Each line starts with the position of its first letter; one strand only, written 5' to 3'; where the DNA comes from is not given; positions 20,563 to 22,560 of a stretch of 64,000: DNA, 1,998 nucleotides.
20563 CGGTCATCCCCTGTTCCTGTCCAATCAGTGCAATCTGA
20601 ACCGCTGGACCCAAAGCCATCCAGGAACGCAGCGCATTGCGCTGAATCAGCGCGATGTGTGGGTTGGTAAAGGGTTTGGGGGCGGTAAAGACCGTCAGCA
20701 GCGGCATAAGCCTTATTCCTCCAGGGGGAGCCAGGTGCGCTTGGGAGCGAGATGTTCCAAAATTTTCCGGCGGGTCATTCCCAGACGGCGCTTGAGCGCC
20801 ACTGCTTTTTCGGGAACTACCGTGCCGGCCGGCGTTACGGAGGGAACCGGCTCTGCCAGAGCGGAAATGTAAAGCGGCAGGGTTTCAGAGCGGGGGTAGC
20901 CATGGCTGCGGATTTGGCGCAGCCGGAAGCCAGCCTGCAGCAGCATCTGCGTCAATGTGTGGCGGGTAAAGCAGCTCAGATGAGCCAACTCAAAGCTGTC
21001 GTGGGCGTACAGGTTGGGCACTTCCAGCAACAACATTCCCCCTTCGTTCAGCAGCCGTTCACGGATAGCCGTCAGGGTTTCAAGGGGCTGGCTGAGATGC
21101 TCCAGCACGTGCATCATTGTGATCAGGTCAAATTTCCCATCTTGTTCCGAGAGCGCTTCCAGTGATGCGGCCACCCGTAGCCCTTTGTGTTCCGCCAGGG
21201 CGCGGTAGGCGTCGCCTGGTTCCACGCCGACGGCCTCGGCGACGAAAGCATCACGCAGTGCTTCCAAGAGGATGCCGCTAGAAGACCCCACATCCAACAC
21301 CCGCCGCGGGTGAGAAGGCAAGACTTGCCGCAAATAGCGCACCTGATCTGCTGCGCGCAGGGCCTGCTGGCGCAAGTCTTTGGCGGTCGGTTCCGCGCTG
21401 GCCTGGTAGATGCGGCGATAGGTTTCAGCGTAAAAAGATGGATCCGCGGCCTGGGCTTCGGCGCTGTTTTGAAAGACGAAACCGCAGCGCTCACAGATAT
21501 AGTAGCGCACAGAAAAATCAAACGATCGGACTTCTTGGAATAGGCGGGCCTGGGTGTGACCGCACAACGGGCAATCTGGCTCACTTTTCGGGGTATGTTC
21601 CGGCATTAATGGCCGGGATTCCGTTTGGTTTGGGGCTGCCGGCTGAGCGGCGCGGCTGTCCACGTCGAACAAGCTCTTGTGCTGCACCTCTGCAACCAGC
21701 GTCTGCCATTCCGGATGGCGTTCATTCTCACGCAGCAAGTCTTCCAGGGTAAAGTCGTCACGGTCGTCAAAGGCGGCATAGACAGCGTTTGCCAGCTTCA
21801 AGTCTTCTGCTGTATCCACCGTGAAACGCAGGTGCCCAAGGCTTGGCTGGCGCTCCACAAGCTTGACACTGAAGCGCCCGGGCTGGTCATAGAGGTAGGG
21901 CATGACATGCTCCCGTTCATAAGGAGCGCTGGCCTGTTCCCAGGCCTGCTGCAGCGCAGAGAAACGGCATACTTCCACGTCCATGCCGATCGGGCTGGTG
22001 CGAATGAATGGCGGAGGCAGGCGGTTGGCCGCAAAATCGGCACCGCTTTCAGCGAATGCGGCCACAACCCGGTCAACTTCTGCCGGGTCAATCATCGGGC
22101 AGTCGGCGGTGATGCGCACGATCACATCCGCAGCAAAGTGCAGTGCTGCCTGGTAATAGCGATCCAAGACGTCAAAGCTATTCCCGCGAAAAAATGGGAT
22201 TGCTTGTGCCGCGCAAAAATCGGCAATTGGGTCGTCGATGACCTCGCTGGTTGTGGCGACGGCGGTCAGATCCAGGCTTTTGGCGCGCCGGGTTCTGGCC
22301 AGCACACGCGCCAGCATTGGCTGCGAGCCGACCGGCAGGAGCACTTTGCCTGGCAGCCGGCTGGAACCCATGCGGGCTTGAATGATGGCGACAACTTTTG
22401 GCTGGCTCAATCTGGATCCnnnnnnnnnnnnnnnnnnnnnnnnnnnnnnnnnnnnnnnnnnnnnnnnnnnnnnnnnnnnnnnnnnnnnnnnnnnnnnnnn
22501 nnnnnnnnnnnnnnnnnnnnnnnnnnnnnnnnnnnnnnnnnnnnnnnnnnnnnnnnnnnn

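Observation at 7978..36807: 29-kb, 28-gene single-strand glycan locus: two NeuB synthases, three CMP-sugar synthetase homologues, Wzm/Wzt export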

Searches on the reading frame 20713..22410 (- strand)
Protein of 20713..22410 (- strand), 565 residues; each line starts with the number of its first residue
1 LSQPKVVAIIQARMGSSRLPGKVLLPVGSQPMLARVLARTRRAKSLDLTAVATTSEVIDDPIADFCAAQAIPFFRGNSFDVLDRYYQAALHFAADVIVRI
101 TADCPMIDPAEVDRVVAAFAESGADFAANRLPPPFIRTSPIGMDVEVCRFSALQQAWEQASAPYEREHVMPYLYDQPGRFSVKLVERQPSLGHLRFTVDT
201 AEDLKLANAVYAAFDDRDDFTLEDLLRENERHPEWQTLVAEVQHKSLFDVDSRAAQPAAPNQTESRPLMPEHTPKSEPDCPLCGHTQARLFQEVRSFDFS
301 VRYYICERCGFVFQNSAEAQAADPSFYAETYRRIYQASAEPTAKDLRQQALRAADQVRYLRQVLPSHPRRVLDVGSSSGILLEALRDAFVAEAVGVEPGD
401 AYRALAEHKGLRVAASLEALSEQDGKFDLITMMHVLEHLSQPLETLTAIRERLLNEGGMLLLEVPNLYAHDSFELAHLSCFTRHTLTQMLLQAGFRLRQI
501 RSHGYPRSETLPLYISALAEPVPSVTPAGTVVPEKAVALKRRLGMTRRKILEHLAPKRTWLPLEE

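Call 5: search_protein_families(library=pfam, proteins=[window:20713-22410:-], max_evalue=0.001)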
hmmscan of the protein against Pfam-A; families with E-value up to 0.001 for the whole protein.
window:20713-22410:- (565 aa): 8 families
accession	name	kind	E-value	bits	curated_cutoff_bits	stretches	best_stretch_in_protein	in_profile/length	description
PF02348.25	CTP_transf_3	-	2.7e-32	112.8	22.6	1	7-185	1-173/217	Cytidylyltransferase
PF13489.12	Methyltransf_23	-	1.2e-21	77.6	27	1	350-499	6-163/164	Methyltransferase domain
PF08241.18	Methyltransf_11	-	9.7e-12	45.8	21.2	1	372-461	1-94/95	Methyltransferase domain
PF08242.18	Methyltransf_12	-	1.3e-08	35.8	30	1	372-460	1-98/98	Methyltransferase domain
PF12804.13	NTP_transf_3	-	1.4e-08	35.6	27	1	13-129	11-121/160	MobA-like NTP transferase domain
PF13649.12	Methyltransf_25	-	2e-08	35.3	27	1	371-458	1-97/97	Methyltransferase domain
PF08003.17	Methyltransf_9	-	2.1e-06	27.4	23.8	1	360-463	108-218/315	Protein of unknown function (DUF1698)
PF05219.18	DREV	-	7.1e-05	22.5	26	1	367-458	94-183/265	DREV methyltransferase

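Call 8: search_protein_families(library=ncbifam, proteins=[window:20713-22410:-], max_evalue=0.00001)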
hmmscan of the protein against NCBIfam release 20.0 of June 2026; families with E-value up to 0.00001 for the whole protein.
window:20713-22410:- (565 aa): 12 families
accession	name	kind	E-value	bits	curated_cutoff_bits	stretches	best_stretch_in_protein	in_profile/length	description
NF009905.0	PRK13368.1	subfamily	1.5e-20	73.6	255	1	5-122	2-117/243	3-deoxy-manno-octulosonate cytidylyltransferase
NF003952.0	PRK05450.1-5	subfamily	2.4e-19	69.5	193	1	5-123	2-120/250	3-deoxy-manno-octulosonate cytidylyltransferase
NF003948.0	PRK05450.1-1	equivalog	7.6e-16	58.1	281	1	2-128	2-129/248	3-deoxy-manno-octulosonate cytidylyltransferase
NF003950.0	PRK05450.1-3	subfamily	4e-13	49.3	234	1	5-122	2-120/248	3-deoxy-manno-octulosonate cytidylyltransferase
NF045667.1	MTase_DVU1556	equivalog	4.4e-11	42.6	155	1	366-503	21-168/213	DVU_1556 family methyltransferase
TIGR00466.1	kdsB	equivalog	1.3e-09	37.8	155.2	1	7-128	4-125/241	3-deoxy-manno-octulosonate cytidylyltransferase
TIGR00452.1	TIGR00452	equivalog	8e-09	34.7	275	1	361-464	111-221/316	tRNA 5-methoxyuridine(34)/uridine 5-oxyacetic acid(34) synthase CmoB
TIGR01983.1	UbiG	equivalog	3.8e-08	32.9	102.95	1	368-462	50-151/228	bifunctional 2-polyprenyl-6-hydroxyphenol methylase/3-demethylubiquinol 3-O-methyltransferase UbiG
NF011650.0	PRK15068.1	equivalog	4.3e-08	32.4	209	1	367-463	122-226/324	tRNA 5-methoxyuridine(34)/uridine 5-oxyacetic acid(34) synthase CmoB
TIGR04345.1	ovoA_Cterm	equivalog_domain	7.7e-07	28.9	170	0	420-466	128-173/242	putative 4-mercaptohistidine N1-methyltransferase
TIGR02081.1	metW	equivalog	5.2e-06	26.1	189.5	1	369-447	15-96/194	methionine biosynthesis protein MetW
NF004452.0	PRK05785.1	equivalog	7.4e-06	25.6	207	0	351-446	36-129/228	hypothetical protein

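Call 15: find_related_loci(query=window:20713-22410:-, collection=genome_contigs, flank=10000)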
Query window:20713-22410:- (565 aa) in genome_contigs; peptide patterns used: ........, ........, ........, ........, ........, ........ (x = any residue, [..] = any of these).
228 stretches matched a pattern; 98 encode a relative of the query (tblastn E <= 1e-3); the best 80 are kept; 80 distinct loci.
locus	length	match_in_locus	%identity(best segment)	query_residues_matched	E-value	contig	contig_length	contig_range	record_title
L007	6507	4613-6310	64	1-565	0e+0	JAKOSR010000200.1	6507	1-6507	MAG: Chloroflexota bacterium isolate all_metabat.140 k201_2088304, whole genome shotgun sequence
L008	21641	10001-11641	60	7-564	0e+0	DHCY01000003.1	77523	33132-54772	MAG TPA_asm: Anaerolineaceae bacterium UBA4890 UBA4890_contig_2016, whole genome shotgun sequence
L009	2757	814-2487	57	5-564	0e+0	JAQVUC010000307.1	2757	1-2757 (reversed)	MAG: Anaerolineaceae bacterium isolate STF1_47 NODE_182530_length_2757_cov_2.330038_Sandtown_F1, whole genome shotgun se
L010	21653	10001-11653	59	5-564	0e+0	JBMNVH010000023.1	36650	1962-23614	MAG: Anaerolineaceae bacterium isolate SBF912SR2HQ0093 scaffold_4483_c1, whole genome shotgun sequence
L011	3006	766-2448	59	1-565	0e+0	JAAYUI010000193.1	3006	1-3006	MAG: Caldisericales bacterium isolate AS27yjCOA_144 7581_AS27, whole genome shotgun sequence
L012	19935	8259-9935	58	1-564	0e+0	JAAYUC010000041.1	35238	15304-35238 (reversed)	MAG: Chloroflexota bacterium isolate AS27yjCOA_130 138789_AS27, whole genome shotgun sequence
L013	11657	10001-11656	60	5-549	0e+0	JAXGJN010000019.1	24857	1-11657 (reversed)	MAG: Anaerolineaceae bacterium isolate AnMBR.bin163 bin163_19, whole genome shotgun sequence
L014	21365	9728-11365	59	5-564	0e+0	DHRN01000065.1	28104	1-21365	MAG TPA_asm: Anaerolineaceae bacterium UBA5311 UBA5311_contig_536, whole genome shotgun sequence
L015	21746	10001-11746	57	1-564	0e+0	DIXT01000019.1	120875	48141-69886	MAG TPA_asm: Anaerolineaceae bacterium UBA6073 UBA6073_contig_153, whole genome shotgun sequence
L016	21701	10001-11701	58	5-564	0e+0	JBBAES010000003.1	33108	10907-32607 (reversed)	MAG: Anaerolineaceae bacterium isolate SO_2017_LW2_2 scaffold_2937_c1_LW138R_2017, whole genome shotgun sequence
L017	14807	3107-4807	60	5-564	0e+0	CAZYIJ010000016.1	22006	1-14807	MAG TPA_asm: uncultured Anaerolineaceae bacterium isolate binchicken_co45_694 genome assembly, contig: NODE_3845_length_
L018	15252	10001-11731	56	1-564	0e+0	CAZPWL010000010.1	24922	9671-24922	MAG TPA_asm: uncultured Anaerolineaceae bacterium isolate SRP192927_co7_611 genome assembly, contig: NODE_3388_length_24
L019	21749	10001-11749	57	1-564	0e+0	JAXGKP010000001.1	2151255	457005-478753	MAG: Anaerolineaceae bacterium isolate AnMBR.bin189 bin189_1, whole genome shotgun sequence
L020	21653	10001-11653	59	5-564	0e+0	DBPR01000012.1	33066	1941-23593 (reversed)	MAG TPA_asm: Anaerolineaceae bacterium UBA1415 UBA1415_contig_16010, whole genome shotgun sequence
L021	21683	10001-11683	58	1-565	0e+0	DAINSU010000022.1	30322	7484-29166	MAG TPA_asm: Anaerolineaceae bacterium isolate CTOTU1856 NODE_350_length_30322_cov_28.416824, whole genome shotgun seque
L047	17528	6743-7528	50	7-253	4e-78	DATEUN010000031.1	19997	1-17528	MAG TPA_asm: Anaerolineales bacterium isolate SMAG_U8342 k141_1833400, whole genome shotgun sequence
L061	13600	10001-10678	48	5-234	3e-57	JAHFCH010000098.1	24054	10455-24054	MAG: Fibrobacteres bacterium isolate nzgw217 NODE_1223_length_24055_cov_4.114147, whole genome shotgun sequence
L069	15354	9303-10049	40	2-249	3e-47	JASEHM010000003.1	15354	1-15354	MAG: Candidatus Omnitrophota bacterium isolate Yes70-23 NODE_3_length_15354_cov_5.046408, whole genome shotgun sequence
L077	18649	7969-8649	43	6-233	1e-45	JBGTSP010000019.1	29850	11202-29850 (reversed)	MAG: Alphaproteobacteria bacterium isolate WDNA12_bin.34.orig NODE_1030_length_29850_cov_2.024594, whole genome shotgun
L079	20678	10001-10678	41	5-234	2e-45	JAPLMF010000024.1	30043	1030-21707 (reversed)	MAG: Candidatus Omnitrophota bacterium isolate LacPavin_0419_WC70L_MAG_47_7 LacPavin_0419_WC70L_scaffold_83936, whole ge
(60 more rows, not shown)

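Call 50: search_solved_structures(query=window:20713-22410:-, max_evalue=0.00001)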
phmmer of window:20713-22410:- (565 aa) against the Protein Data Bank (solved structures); distinct sequences matched with E-value up to 0.00001: 10.
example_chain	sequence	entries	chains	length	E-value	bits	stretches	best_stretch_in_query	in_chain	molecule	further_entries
6oew_A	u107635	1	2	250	2.3e-36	129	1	5-234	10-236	Cytidylyltransferase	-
4xwi_A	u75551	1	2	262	5.1e-09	38.7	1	7-135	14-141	3-deoxy-manno-octulosonate cytidylyltransferase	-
1gq9_A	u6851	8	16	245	8.4e-09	38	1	5-120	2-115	3-DEOXY-MANNO-OCTULOSONATE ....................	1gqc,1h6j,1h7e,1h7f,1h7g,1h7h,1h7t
4fcu_A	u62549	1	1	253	3.3e-08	36.1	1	9-167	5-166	3-deoxy-manno-octulosonate cytidylyltransferase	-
3pol_A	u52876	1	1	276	3.5e-08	35.9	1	9-167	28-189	3-deoxy-manno-octulosonate cytidylyltransferase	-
8ees_A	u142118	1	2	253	1.2e-07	34.2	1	8-132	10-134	3-deoxy-manno-octulosonate cytidylyltransferase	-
3jtj_A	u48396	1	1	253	8.7e-07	31.4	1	6-167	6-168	3-deoxy-manno-octulosonate cytidylyltransferase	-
1vh3_A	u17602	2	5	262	2.5e-06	29.9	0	8-126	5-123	3-deoxy-manno-octulosonate cytidylyltransferase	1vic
3duv_A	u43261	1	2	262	2.7e-06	29.7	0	8-126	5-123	3-deoxy-manno-octulosonate cytidylyltransferase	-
3k8d_A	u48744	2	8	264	8.3e-06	28.1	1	6-122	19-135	3-deoxy-manno-octulosonate cytidylyltransferase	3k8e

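Call 56: search_protein_families(library=pfam, proteins=[L077:5227-6216:-, L077:6704-7933:-, L077:8747-9376:-, L077:9441-11321:-, L077:15076-16923:+, L077:16949-18493:-, L061:9401-12070:+, L061:7757-8788:+, L061:5684-6796:-, L061:1625-3751:-], max_evalue=0.0001)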
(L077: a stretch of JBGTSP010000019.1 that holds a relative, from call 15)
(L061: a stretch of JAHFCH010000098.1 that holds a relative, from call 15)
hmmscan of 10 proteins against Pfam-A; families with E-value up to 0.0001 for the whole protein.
L077:5227-6216:- (329 aa): 1 family
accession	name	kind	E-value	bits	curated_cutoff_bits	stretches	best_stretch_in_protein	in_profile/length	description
PF03480.18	DctP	-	6.7e-39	134.4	23.4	1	29-305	2-281/286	Bacterial extracellular solute-binding protein, family 7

L077:6704-7933:- (409 aa): 0 families

L077:8747-9376:- (209 aa): 0 families

L077:9441-11321:- (626 aa): 0 families

L077:15076-16923:+ (615 aa): 0 families

L077:16949-18493:- (514 aa): 2 families
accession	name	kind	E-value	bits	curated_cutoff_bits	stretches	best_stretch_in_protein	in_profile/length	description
PF13186.11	SPASM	-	7.5e-08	33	21.5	1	417-482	1-66/67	Iron-sulfur cluster-binding domain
PF04055.27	Radical_SAM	-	3.4e-07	31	29.5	1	199-339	2-138/166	Radical SAM superfamily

L061:9401-12070:+ (889 aa): 3 families
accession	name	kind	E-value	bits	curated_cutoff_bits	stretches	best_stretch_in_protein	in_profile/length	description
PF00202.27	Aminotran_3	-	1.7e-39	136.1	30.5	1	489-805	11-344/403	Aminotransferase class-III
PF02348.25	CTP_transf_3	-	9.5e-35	120.8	22.6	1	203-388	1-183/217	Cytidylyltransferase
PF12804.13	NTP_transf_3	-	3.2e-07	31.1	27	1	209-325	11-121/160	MobA-like NTP transferase domain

L061:7757-8788:+ (343 aa): 2 families
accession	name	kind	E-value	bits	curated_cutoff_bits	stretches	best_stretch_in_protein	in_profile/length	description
PF13807.11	GNVR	-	9.6e-10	38.7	27.7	1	257-328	8-79/82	G-rich domain on putative tyrosine kinase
PF02706.20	Wzz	-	7.4e-06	26.6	25.5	0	24-120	1-89/91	Chain length determinant protein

L061:5684-6796:- (370 aa): 5 families
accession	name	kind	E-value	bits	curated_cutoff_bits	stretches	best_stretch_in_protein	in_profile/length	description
PF00534.26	Glycos_transf_1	-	3.9e-26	92.1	26.4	1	200-320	16-135/172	Glycosyl transferases group 1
PF13692.12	Glyco_trans_1_4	-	7.6e-23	81.8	27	1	200-334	2-136/142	Glycosyl transferases group 1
PF20706.3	GT4-conflict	-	5.3e-08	32.7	26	1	209-308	209-312/385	Family 4 Glycosyltransferase in conflict systems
PF13439.12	Glyco_transf_4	-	1.3e-07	32.2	28.5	1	22-164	3-152/170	Glycosyltransferase Family 4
PF13579.12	Glyco_trans_4_4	-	1.5e-06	29.1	29.7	1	21-174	1-156/158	Glycosyl transferase 4-like domain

L061:1625-3751:- (708 aa): 1 family
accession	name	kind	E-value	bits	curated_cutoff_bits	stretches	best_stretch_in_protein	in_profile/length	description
PF03706.18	LPG_synthase_TM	-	1.5e-14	54.6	33.4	1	10-274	8-251/302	Lysylphosphatidylglycerol synthase TM region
